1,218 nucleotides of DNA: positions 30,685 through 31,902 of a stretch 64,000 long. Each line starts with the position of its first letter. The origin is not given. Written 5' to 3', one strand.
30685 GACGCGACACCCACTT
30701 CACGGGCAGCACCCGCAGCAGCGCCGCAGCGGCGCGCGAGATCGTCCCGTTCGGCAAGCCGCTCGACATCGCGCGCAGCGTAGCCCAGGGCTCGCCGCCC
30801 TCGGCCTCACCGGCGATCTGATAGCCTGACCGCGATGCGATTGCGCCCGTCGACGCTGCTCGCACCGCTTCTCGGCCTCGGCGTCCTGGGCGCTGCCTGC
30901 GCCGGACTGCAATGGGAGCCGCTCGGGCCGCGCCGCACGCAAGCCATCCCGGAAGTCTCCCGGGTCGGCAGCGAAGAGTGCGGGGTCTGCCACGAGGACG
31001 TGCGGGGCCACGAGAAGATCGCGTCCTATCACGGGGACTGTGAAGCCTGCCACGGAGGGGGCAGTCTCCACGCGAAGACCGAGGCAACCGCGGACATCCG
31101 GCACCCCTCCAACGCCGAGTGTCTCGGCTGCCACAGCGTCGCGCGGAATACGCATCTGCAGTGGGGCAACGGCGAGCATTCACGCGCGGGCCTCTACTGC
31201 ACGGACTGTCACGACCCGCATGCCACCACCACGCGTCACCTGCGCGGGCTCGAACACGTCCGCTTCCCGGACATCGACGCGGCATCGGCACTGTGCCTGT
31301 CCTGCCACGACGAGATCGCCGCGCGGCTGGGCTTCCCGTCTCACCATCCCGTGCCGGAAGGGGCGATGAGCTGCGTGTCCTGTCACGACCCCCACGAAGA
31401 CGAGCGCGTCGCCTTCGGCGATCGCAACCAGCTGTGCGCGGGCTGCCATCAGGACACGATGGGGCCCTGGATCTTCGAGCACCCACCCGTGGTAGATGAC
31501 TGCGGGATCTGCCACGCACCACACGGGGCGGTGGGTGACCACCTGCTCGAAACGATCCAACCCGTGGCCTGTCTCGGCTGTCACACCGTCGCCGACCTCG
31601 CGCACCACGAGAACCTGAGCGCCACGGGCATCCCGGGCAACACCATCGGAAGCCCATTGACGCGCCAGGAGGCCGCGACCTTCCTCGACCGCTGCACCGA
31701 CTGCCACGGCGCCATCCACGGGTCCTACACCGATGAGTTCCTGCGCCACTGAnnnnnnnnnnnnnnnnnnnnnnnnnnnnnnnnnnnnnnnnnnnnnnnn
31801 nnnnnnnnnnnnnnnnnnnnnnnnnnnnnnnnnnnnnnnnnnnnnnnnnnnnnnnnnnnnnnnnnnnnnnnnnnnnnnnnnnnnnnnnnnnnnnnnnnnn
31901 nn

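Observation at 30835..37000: MtrA/MtrB-like porin-cytochrome conduit tail-to-tail with a Rieske/cytochrome b complex carrying two tetrahaem cytochromes: a candidate complete quinone-to-cell-surface electron pathway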

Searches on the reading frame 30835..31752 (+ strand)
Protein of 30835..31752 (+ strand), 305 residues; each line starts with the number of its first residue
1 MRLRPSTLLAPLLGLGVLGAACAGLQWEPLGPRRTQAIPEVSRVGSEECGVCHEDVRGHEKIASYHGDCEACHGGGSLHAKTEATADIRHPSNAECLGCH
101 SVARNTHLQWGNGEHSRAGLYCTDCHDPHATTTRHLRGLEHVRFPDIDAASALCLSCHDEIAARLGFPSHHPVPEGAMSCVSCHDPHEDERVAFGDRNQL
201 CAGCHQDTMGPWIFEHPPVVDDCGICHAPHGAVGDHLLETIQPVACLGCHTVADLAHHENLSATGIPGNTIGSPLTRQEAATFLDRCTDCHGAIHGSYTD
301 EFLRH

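Call 4: search_protein_families(library=ncbifam, proteins=[window:30835-31752:+], max_evalue=0.01)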
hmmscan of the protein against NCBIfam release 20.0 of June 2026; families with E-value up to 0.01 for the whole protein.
window:30835-31752:+ (305 aa): 8 families
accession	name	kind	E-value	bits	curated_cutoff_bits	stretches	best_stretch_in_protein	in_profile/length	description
NF041028.1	decahem_GSU2203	exception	1.3e-57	195.4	325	1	32-297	22-301/317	GSU2203 family decaheme c-type cytochrome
TIGR03508.1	decahem_SO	subfamily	2.8e-46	158.1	192.2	1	45-300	1-257/258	DmsE family decaheme c-type cytochrome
TIGR01905.1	paired_CXXCH_1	subfamily_domain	2.3e-17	62.6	25.2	2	216-251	1-37/41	doubled CXXCH domain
TIGR03507.1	decahem_SO1788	subfamily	8.2e-07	27.8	209.3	1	220-293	243-304/672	OmcA/MtrC family decaheme c-type cytochrome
NF041198.1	UshA_like_PCGU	equivalog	0.00011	20.9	275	1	68-107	474-515/519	UshA-like (seleno)protein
TIGR03153.1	cytochr_NrfH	equivalog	0.0019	18.2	134.2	1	91-133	26-66/138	cytochrome c nitrite reductase small subunit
NF047727.1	4hemeCytCCctA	equivalog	0.007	16.5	180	1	153-208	59-107/109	tetraheme c-type cytochrome CctA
NF008339.0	PRK11125.1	equivalog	0.0087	14.8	595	1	109-163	276-330/487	ammonia-forming cytochrome c nitrite reductase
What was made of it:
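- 30835..31752 (+): MtrA-like decahaem c-type cytochrome (305 aa), predicted lipoprotein. NCBIfam scores are GSU2203 family 195 bits (cut-off 325) and DmsE family 158 bits (cut-off 192) (call 4).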

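Call 5: search_protein_families(library=pfam, proteins=[window:30835-31752:+], max_evalue=0.01)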
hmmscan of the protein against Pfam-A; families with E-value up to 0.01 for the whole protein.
window:30835-31752:+ (305 aa): 5 families
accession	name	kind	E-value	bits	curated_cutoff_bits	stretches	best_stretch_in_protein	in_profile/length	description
PF09699.15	Paired_CXXCH_1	-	2.1e-24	85.3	20.6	3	216-252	1-38/41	Doubled CXXCH motif (Paired_CXXCH_1)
PF14537.11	Cytochrom_c3_2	-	1.3e-11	45.3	25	1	115-206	2-79/79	Cytochrome c3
PF14522.11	Cytochrome_C7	-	2.1e-09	37.5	24.8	1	151-206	13-67/67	Cytochrome c7 and related cytochrome c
PF02335.20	Cytochrom_C552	-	0.00082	18.9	24.1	1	110-163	235-287/438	Cytochrome c552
PF22678.1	Cytochrom_c_NrfB-like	-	0.0037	18.1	27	0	147-190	29-71/89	Cytochrome c-type protein NrfB-like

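Call 9: search_solved_structures(query=window:30835-31752:+, max_evalue=0.001, show_alignments=1)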
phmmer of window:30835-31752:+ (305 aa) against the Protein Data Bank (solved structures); distinct sequences matched with E-value up to 0.001: 1.
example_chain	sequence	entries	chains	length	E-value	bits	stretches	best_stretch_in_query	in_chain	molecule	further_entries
6r2q_A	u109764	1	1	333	2.7e-24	89.4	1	68-297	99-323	Cystathionine beta-synthase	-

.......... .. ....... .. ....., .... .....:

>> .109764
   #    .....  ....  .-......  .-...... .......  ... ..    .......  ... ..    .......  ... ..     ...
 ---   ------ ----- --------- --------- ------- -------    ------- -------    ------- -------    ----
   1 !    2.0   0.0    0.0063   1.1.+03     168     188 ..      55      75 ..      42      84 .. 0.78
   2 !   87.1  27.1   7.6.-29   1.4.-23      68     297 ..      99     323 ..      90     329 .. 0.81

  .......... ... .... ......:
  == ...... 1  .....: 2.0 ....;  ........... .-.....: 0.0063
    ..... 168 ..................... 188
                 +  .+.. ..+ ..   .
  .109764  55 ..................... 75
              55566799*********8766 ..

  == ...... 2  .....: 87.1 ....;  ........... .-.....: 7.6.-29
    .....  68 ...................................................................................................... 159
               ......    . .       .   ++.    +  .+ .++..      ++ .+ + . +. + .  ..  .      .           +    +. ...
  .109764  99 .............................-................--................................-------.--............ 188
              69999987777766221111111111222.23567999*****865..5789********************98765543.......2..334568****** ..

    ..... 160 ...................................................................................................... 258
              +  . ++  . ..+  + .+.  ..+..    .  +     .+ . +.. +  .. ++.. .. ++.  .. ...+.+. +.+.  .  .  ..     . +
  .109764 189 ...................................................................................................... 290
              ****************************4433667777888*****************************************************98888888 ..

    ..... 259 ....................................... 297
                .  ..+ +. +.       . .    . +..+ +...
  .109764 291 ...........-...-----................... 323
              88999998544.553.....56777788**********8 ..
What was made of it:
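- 30835..31752 (+): Its only PDB hit is MtrA, 6r2q_A, at E 2.7e-24 (call 9).
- On DmsE/MtrA/MtoA/PioA decahaem family (TIGR03508): 6r2q_A matches at E 2.7e-24 over residues 68-297 and is the only PDB hit (call 9).
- The decahaem matches MtrA (calls 4, 9).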

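Call 74: list_cluster_members(proteins=[P0001, P0019, P0061, window:30835-31752:+, window:35480-36541:-])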
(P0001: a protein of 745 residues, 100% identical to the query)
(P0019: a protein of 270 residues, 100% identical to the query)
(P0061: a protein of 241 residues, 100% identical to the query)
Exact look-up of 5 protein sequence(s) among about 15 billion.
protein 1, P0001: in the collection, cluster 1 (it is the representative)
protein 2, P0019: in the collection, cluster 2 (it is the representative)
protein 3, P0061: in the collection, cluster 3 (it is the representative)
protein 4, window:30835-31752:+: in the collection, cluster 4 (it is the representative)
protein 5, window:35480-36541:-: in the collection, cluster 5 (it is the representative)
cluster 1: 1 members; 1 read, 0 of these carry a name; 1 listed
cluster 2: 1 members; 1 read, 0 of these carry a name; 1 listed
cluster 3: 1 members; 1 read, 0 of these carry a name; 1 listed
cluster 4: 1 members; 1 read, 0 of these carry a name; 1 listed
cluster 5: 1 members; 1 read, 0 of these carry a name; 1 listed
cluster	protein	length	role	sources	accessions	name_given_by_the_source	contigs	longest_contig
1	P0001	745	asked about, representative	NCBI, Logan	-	-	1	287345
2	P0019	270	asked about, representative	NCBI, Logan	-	-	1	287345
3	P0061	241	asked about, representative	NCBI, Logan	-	-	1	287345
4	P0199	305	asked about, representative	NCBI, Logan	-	-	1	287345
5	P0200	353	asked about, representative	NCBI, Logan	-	-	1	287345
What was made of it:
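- Tried and rejected: It returned no organism or product names (call 74).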
